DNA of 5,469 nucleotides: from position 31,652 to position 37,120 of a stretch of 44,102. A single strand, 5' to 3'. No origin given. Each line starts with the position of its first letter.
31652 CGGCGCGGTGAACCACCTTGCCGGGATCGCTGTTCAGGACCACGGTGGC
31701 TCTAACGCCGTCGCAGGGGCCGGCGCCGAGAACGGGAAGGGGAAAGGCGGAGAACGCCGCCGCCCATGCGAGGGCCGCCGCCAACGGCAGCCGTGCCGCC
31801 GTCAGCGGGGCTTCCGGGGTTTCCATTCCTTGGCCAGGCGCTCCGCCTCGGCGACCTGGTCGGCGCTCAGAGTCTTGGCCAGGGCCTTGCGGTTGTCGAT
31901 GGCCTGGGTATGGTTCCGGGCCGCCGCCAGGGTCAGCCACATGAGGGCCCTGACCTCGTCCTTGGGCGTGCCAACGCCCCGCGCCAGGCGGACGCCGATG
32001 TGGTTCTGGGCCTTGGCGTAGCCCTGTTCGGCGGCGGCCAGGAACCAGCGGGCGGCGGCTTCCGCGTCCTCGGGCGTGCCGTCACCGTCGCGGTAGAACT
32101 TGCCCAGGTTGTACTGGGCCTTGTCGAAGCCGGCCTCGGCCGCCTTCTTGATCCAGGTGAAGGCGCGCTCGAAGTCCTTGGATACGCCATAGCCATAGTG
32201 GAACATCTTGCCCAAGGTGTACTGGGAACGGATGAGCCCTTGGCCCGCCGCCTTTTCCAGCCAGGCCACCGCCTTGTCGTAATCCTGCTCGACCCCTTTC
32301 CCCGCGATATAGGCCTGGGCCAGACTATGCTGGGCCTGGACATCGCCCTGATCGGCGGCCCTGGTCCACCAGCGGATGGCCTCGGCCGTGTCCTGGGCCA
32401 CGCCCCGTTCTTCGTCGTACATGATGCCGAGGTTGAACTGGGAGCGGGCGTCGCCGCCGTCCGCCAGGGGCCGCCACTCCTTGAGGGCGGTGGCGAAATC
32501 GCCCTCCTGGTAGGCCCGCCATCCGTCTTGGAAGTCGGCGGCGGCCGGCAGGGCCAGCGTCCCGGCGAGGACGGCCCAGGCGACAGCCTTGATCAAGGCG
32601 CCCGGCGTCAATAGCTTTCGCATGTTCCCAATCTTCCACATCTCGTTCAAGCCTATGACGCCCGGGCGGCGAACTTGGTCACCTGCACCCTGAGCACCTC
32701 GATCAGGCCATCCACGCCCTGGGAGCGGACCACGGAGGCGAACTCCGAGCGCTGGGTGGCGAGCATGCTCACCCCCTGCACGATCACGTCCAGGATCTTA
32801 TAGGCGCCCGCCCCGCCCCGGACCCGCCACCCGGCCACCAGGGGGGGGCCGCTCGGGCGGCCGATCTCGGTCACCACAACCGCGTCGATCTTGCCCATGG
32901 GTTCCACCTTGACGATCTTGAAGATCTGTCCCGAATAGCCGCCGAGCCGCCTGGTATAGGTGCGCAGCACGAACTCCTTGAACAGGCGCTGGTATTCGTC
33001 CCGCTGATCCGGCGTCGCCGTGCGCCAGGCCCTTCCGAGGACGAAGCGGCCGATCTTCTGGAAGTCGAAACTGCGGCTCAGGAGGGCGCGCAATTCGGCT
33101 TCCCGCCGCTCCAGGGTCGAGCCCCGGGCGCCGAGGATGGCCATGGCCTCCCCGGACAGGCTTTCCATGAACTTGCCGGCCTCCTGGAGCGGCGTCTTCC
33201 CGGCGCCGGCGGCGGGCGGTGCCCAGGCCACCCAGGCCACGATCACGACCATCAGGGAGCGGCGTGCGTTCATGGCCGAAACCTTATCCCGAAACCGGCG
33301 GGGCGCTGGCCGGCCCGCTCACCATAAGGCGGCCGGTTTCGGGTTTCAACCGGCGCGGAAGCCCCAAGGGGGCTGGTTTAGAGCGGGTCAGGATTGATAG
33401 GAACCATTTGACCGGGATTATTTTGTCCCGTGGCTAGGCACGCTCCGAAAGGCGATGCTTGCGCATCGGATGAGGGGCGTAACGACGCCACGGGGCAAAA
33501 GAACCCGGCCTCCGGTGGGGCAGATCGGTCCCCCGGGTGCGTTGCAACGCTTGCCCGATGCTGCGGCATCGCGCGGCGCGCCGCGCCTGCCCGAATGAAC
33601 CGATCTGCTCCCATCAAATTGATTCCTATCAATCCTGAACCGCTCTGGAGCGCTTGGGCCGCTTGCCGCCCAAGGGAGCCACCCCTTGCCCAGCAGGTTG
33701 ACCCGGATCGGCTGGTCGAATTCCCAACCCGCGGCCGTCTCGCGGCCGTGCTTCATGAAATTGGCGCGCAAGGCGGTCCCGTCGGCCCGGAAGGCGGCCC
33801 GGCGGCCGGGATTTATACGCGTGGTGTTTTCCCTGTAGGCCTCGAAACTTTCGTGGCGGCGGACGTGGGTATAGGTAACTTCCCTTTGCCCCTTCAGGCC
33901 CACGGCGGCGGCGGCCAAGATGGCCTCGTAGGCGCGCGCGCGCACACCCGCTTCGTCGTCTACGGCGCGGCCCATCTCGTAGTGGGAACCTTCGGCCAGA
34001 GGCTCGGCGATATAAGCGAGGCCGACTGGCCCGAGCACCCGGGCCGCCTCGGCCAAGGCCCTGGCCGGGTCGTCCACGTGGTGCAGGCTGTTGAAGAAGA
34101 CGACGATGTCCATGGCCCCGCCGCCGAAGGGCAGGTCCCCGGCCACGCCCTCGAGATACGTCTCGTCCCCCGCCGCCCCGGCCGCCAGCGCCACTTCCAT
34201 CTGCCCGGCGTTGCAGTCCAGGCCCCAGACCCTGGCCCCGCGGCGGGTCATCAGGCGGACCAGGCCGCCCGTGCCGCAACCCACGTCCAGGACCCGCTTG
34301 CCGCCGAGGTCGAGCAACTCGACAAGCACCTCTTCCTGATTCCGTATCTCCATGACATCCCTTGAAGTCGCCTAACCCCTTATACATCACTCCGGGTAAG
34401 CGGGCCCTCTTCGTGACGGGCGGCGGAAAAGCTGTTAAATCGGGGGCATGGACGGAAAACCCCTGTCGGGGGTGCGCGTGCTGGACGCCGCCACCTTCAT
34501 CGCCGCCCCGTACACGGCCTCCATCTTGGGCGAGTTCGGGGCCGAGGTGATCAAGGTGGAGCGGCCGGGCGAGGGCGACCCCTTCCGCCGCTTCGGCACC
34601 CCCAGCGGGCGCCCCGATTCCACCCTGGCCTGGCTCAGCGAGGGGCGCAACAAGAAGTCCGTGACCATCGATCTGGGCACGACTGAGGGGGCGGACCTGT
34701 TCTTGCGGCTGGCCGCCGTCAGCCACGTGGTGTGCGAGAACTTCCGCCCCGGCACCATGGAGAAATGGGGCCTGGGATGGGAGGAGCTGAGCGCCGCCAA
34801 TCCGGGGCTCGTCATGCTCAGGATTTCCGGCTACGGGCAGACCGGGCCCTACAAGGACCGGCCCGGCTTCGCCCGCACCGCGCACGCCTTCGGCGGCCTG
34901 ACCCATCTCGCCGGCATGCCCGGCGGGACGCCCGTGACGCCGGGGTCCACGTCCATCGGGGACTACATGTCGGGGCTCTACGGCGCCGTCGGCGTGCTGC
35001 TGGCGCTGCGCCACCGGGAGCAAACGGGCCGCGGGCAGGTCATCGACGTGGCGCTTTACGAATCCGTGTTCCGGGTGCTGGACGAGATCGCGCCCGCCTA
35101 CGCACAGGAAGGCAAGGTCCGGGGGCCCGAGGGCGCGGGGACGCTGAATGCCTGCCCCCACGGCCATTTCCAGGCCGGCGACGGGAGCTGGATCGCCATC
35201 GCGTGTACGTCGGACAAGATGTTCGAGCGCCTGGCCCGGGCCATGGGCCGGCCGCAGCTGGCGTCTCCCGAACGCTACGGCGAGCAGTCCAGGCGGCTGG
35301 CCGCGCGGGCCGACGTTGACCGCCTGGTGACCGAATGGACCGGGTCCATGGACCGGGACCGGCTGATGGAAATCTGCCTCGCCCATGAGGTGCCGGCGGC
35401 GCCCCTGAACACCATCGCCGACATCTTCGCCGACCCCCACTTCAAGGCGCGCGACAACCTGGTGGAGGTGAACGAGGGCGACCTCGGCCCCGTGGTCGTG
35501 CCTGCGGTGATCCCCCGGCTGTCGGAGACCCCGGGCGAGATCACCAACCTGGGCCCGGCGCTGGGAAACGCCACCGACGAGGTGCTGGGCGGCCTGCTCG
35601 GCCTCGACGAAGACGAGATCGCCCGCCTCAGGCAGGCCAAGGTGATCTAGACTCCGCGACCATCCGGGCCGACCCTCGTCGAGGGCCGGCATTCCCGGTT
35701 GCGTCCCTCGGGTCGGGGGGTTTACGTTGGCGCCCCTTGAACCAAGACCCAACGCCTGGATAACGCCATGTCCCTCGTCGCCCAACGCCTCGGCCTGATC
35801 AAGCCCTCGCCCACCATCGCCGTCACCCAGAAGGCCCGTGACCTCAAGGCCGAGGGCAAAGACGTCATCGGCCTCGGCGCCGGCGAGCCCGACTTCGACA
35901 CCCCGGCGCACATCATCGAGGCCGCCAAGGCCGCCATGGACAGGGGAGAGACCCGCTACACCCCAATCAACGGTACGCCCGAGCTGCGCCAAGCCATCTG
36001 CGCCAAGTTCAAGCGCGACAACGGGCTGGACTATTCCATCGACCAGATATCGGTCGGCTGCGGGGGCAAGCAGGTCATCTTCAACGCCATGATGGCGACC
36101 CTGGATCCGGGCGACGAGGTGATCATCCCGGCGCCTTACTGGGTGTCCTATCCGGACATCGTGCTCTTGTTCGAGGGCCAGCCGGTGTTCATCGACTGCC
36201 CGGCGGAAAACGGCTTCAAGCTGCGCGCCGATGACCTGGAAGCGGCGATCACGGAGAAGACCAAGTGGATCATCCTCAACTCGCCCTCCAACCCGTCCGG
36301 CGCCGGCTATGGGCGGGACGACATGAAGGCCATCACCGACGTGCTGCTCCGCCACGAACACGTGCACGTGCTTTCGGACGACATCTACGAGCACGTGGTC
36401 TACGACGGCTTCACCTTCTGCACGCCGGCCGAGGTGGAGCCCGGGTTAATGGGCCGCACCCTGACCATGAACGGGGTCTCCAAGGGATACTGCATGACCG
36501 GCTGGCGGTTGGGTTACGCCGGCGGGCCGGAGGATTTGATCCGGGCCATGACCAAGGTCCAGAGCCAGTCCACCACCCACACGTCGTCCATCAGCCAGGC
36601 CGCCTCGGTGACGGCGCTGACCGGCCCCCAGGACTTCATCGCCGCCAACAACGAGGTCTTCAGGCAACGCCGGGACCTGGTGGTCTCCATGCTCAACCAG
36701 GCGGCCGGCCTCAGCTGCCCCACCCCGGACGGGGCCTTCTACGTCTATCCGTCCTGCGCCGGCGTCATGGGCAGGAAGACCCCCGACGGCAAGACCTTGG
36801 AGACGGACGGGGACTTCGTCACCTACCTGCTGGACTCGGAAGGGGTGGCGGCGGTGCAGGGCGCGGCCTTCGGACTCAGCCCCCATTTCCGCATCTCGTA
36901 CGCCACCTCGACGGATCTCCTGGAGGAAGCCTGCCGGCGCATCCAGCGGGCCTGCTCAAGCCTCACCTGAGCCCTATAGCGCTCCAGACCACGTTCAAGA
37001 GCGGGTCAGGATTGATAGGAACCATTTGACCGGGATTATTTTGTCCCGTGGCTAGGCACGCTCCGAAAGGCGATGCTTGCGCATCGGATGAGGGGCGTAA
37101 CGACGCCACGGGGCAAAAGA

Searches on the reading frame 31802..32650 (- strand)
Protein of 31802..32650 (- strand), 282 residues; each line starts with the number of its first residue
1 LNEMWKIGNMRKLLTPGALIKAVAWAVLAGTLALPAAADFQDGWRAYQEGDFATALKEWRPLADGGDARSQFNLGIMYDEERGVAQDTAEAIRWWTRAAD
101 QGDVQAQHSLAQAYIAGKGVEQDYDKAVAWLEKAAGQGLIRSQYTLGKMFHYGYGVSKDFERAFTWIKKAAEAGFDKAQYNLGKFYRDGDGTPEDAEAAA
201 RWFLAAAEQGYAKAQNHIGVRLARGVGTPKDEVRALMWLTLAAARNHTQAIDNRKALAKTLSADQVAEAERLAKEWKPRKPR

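Call 56: search_protein_families(library=pfam, proteins=[window:31802-32650:-], max_evalue=0.00001)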
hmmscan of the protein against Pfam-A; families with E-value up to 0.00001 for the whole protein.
window:31802-32650:- (282 aa): 1 family
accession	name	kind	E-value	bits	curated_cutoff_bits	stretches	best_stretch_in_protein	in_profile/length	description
PF08238.18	Sel1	-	3.1e-47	157.7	30.7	4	177-211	2-36/36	Sel1 repeat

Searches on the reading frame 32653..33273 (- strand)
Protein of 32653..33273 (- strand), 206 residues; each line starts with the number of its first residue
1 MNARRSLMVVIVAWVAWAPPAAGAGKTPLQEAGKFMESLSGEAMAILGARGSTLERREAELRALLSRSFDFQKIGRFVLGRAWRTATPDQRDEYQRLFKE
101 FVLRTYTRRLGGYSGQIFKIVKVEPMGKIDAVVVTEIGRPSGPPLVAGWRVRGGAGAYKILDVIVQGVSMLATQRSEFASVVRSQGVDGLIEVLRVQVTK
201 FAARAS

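Call 56: search_protein_families(library=pfam, proteins=[window:32653-33273:-], max_evalue=0.00001)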
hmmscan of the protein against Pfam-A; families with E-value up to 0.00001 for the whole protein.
window:32653-33273:- (206 aa): 1 family
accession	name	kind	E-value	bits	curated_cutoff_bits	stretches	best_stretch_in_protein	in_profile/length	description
PF05494.18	MlaC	-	8.6e-42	143.2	26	1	40-195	4-165/166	MlaC protein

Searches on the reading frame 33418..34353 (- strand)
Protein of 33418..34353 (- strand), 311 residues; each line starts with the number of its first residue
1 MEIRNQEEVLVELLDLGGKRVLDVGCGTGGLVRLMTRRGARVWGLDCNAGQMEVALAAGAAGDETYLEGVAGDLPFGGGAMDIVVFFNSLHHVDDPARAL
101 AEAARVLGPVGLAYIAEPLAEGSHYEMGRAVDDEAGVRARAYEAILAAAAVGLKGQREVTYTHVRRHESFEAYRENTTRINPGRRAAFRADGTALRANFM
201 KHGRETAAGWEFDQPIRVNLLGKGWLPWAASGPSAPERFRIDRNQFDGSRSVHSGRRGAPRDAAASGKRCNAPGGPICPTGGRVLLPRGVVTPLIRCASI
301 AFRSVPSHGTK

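Call 57: search_protein_families(library=pfam, proteins=[window:33418-34353:-], max_evalue=0.00001)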
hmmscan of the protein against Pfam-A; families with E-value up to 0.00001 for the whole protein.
window:33418-34353:- (311 aa): 7 families
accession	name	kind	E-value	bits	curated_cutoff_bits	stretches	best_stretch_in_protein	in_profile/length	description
PF08241.18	Methyltransf_11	-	3.3e-21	76.2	21.2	1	22-115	1-95/95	Methyltransferase domain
PF13649.12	Methyltransf_25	-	1.5e-17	64.5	27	1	21-111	1-97/97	Methyltransferase domain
PF13489.12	Methyltransf_23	-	4.9e-17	62.6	27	1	15-128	20-129/164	Methyltransferase domain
PF08242.18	Methyltransf_12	-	4.4e-12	47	30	1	22-111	1-96/98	Methyltransferase domain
PF13847.12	Methyltransf_31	-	7e-10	39.2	27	1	18-119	4-113/145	Methyltransferase domain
PF07021.18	MetW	-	1.1e-06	28.9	21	1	9-106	6-101/193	Methionine biosynthesis protein MetW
PF01209.24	Ubie_methyltran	-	1.6e-06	28.1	20.1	1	16-117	46-153/233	ubiE/COQ5 methyltransferase family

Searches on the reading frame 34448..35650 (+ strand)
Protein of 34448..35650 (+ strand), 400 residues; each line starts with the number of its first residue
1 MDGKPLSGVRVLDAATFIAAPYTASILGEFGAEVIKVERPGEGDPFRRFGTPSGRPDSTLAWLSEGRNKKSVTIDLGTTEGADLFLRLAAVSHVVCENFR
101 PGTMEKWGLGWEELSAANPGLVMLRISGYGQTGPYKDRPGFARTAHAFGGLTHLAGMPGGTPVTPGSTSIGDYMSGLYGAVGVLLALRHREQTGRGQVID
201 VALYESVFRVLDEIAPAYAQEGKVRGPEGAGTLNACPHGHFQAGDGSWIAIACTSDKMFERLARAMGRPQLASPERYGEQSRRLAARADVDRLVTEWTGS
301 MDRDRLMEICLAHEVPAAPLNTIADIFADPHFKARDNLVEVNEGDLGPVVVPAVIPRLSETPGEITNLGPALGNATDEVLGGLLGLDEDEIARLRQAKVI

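Call 57: search_protein_families(library=pfam, proteins=[window:34448-35650:+], max_evalue=0.00001)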
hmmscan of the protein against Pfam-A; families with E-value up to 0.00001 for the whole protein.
window:34448-35650:+ (400 aa): 1 family
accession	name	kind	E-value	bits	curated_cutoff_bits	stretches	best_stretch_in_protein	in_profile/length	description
PF02515.22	CoA_transf_3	-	2.7e-118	395.7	23.3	1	6-374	1-364/366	CoA-transferase family III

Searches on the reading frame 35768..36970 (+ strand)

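Call 57: search_protein_families(library=pfam, proteins=[window:35768-36970:+], max_evalue=0.00001)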
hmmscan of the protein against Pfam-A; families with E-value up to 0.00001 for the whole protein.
window:35768-36970:+ (400 aa): 2 families
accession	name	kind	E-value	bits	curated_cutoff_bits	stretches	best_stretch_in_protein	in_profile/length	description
PF00155.27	Aminotran_1_2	-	6.4e-78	262.9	19.7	1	31-392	1-361/361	Aminotransferase class I and II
PF01041.23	DegT_DnrJ_EryC1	-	8.6e-08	32.2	19.8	1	98-170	49-118/360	DegT/DnrJ/EryC1/StrS aminotransferase family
